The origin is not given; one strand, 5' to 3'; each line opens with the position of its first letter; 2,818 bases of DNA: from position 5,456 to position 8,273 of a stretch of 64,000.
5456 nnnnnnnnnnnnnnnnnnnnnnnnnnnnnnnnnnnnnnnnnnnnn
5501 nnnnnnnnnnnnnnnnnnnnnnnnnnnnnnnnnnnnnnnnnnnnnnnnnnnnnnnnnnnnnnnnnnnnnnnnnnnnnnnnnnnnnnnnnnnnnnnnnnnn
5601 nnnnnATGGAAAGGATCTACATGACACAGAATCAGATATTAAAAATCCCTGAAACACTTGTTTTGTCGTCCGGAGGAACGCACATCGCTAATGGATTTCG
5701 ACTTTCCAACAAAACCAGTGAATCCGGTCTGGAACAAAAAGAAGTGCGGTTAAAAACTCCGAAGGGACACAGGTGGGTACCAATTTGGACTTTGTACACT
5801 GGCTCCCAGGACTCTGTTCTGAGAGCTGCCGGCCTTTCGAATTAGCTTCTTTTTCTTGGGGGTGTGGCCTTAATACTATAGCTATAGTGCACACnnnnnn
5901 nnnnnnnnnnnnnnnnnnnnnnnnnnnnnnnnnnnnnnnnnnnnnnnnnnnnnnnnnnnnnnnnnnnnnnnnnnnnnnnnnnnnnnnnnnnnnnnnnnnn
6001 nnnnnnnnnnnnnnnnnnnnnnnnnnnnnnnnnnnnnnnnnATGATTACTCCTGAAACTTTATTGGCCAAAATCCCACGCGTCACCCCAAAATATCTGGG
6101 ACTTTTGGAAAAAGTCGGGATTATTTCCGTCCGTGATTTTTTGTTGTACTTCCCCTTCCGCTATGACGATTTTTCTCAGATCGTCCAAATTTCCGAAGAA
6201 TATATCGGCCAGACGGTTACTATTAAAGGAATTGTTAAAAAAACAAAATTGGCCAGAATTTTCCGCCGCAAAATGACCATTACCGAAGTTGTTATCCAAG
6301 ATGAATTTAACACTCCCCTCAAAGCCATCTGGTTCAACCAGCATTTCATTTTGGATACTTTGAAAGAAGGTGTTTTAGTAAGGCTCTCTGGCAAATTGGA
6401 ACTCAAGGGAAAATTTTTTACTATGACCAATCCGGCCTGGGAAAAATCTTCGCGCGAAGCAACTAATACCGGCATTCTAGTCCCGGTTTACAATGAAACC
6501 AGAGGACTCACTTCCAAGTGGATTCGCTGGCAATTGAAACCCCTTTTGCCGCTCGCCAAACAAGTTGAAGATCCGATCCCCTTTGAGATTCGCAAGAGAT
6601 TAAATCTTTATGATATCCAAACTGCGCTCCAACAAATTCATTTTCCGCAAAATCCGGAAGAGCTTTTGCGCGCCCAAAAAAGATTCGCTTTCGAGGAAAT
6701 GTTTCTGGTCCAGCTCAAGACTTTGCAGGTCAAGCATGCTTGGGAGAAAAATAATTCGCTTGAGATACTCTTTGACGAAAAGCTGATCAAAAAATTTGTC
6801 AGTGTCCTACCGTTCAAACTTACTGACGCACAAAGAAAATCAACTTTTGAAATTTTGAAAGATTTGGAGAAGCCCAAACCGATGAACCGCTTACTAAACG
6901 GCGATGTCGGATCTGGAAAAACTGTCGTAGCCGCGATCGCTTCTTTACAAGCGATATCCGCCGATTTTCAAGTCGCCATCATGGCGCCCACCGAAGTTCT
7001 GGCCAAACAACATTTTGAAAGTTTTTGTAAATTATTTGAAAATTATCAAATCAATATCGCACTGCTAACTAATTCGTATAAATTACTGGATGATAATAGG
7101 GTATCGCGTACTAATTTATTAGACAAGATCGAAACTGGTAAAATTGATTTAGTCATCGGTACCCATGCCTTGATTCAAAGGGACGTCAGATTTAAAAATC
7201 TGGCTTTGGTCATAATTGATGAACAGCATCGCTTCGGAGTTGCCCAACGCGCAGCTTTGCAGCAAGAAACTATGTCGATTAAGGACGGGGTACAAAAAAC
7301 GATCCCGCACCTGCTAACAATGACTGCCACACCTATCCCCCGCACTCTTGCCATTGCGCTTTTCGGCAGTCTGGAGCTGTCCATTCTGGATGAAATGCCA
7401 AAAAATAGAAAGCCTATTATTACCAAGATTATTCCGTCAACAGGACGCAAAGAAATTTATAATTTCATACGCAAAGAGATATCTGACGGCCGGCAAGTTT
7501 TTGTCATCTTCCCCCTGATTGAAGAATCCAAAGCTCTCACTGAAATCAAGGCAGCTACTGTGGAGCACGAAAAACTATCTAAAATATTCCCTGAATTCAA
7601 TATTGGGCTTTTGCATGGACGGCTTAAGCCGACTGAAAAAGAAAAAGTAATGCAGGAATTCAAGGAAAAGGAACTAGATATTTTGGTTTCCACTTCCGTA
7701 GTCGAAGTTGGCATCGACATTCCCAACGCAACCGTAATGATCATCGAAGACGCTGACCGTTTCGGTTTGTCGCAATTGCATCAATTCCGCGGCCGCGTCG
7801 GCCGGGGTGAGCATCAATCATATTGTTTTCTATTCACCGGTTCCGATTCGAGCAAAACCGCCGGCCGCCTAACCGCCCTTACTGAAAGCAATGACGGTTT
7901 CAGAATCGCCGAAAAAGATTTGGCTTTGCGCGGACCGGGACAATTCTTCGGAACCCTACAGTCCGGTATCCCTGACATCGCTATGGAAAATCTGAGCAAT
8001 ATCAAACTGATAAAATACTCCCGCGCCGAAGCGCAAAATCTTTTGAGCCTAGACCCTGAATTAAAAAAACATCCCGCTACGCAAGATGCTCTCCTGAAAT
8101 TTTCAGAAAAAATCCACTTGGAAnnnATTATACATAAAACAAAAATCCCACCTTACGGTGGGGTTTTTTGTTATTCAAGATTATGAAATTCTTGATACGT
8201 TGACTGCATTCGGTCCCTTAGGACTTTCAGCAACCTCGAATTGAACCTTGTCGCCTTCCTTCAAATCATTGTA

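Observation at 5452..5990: Transcription unit of ~500 nt with a strong promoter and terminator but no credible ORF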

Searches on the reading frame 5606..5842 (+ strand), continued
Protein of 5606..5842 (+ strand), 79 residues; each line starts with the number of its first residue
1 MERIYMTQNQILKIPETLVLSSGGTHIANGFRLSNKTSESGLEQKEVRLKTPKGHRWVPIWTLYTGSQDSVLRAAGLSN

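Call 71: search_protein_families(library=pfam, proteins=[P0188, window:5621-5842:+], max_evalue=10)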
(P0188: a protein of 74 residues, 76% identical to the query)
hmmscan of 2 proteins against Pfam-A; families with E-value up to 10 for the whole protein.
P0188 (74 aa): 0 families

window:5621-5842:+ (74 aa): 0 families

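Call 95: list_cluster_members(proteins=[P0188, window:5606-5842:+, window:5621-5842:+])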
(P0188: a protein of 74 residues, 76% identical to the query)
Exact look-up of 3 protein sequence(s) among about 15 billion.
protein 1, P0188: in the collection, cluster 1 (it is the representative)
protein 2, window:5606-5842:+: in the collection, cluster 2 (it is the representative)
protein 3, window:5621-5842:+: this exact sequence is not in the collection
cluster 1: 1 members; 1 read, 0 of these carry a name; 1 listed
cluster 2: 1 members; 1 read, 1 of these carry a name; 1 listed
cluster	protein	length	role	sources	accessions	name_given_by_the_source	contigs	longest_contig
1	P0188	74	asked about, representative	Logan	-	-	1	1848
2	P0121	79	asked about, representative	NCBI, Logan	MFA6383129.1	MAG: hypothetical protein WCX17_01755 [Parcubacteria group bacterium]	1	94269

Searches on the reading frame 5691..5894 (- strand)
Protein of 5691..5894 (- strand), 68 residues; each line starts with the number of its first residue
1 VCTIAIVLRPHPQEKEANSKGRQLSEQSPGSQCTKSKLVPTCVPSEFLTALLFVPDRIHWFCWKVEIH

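Call 18: search_protein_families(library=pfam, proteins=[window:5691-5894:-], max_evalue=1)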
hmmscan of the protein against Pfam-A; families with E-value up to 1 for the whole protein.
seq(68 aa): 0 families

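Call 59: predict_structure(protein=window:5691-5894:-)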
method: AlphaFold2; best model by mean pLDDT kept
length: 68 residues; sequences in the alignment: 1
mean_pLDDT: 54.1   pTM: 0.31
mean pLDDT of the five models: 54.1, 45.8, 42.8, 42.2, 38.2
residues with pLDDT >= 90: 0; 70-90: 7; 50-70: 34; < 50: 27
segments of 3 or more residues with pLDDT < 50: 1-3, 5-12, 27-38
pLDDT, mean of each block of 10 residues (from residue 1): 42 52 45 45 67 60 70
secondary structure, 60 per line:
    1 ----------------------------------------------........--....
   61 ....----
elements in order: E47-54 E57-64

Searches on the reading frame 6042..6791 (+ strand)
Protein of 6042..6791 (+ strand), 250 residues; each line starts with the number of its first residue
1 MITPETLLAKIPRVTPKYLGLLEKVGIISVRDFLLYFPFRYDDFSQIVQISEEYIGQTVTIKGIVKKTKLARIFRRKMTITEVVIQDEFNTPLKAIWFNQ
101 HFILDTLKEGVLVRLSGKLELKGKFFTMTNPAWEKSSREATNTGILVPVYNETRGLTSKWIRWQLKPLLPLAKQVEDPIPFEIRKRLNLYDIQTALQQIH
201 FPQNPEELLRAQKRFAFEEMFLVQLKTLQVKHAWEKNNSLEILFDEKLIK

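Call 34: find_homologous_proteins(query=window:6042-6791:+, max_evalue=1e-20)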
Query window:6042-6791:+ (250 aa): 66 proteins with E <= 1e-20 among 772 candidates.
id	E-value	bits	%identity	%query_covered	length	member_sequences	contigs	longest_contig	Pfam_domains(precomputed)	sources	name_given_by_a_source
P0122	1.3e-104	367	65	100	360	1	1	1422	PF00270.36,PF17191.11,PF01336.32,PF04851.22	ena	-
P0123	1.6e-102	361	66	100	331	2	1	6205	PF00270.36,PF17191.11,PF01336.32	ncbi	-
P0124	1.0e-100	355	62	100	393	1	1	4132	PF00270.36,PF17191.11,PF04851.22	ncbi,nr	ncbi:MAG TPA: DEAD/DEAH box helicase, partial [Patescibacteria group bacterium]|nr:DEAD/DEAH box hel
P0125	3.6e-96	340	60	100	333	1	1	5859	PF00270.36,PF17191.11,PF01336.32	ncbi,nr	ncbi:MAG: DEAD/DEAH box helicase, partial [Candidatus Pacebacteria bacterium]|nr:DEAD/DEAH box helic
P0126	2.1e-77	278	54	100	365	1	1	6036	PF00270.36,PF17191.11,PF01336.32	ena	-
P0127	7.5e-75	270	52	100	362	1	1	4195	PF00270.36,PF17191.11,PF01336.32,PF04851.22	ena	-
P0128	3.7e-73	265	62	78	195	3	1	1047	PF17191.11,PF01336.32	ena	-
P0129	5.2e-73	264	58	81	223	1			PF17191.11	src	-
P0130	4.4e-70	254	59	77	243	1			PF17191.11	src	-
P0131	3.6e-69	252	48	100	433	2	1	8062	PF00270.36,PF17191.11,PF01336.32,PF04851.22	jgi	jgi:ATP-dependent DNA helicase RecG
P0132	2.3e-64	236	48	98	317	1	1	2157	PF17191.11,PF01336.32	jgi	-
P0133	1.4e-63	233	52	77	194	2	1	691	PF17191.11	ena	-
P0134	5.9e-62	228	56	76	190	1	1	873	PF17191.11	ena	-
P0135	1.3e-61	227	45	100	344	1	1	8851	PF00270.36,PF17191.11,PF01336.32,PF04851.22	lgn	-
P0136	6.9e-60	221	44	98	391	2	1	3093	PF00270.36,PF17191.11,PF01336.32,PF04851.22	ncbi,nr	ncbi:MAG TPA: DNA helicase RecG, partial [Candidatus Moranbacteria bacterium]|nr:DNA helicase RecG [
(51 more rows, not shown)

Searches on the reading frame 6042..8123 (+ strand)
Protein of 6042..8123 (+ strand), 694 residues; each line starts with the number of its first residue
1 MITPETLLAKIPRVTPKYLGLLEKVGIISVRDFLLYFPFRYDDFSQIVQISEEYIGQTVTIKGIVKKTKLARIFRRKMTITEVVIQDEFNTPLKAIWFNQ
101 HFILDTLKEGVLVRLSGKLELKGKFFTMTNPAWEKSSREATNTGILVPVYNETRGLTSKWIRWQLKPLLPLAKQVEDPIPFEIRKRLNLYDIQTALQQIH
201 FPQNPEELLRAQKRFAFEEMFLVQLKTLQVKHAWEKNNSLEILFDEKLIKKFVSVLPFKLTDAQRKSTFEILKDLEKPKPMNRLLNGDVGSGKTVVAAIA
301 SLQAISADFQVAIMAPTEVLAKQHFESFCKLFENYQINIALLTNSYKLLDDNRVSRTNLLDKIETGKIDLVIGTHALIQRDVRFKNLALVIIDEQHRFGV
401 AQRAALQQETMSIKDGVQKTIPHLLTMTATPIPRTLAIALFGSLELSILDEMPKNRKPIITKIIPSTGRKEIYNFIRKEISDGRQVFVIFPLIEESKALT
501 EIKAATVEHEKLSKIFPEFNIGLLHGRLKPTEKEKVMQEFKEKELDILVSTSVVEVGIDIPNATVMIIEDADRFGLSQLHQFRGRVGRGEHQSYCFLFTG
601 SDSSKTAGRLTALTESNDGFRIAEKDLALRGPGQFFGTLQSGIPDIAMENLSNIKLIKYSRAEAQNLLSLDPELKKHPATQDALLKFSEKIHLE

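Call 22: find_related_loci(query=window:6042-8123:+, collection=metagenome_contigs, flank=4000)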
Query window:6042-8123:+ (694 aa) in metagenome_contigs; peptide patterns used: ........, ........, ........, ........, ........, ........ (x = any residue, [..] = any of these).
493 stretches matched a pattern; 329 encode a relative of the query (tblastn E <= 1e-3); the best 80 are kept; 80 distinct loci.
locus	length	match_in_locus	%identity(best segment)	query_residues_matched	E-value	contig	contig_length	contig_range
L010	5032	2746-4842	73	1-694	0e+0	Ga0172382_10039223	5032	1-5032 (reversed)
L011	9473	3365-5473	72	1-694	0e+0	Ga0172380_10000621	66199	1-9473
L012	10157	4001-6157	70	1-694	0e+0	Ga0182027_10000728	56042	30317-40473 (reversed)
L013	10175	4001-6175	69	1-694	0e+0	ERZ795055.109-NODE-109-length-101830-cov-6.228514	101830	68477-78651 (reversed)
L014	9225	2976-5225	67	1-694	0e+0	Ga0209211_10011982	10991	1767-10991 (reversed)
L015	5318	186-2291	70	1-694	0e+0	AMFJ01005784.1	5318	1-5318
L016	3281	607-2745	69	1-694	0e+0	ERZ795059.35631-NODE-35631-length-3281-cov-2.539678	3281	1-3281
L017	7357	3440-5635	69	1-694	0e+0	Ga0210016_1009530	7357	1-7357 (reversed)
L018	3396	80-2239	69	1-694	0e+0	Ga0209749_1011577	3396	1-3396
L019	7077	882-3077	68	1-694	0e+0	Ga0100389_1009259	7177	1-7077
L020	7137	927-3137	65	1-694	0e+0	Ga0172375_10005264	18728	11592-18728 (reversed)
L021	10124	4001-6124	69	8-694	0e+0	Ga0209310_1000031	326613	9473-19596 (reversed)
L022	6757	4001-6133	66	2-694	0e+0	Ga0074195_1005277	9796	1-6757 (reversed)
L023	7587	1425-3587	66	5-694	0e+0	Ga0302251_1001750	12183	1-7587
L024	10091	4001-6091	67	1-694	0e+0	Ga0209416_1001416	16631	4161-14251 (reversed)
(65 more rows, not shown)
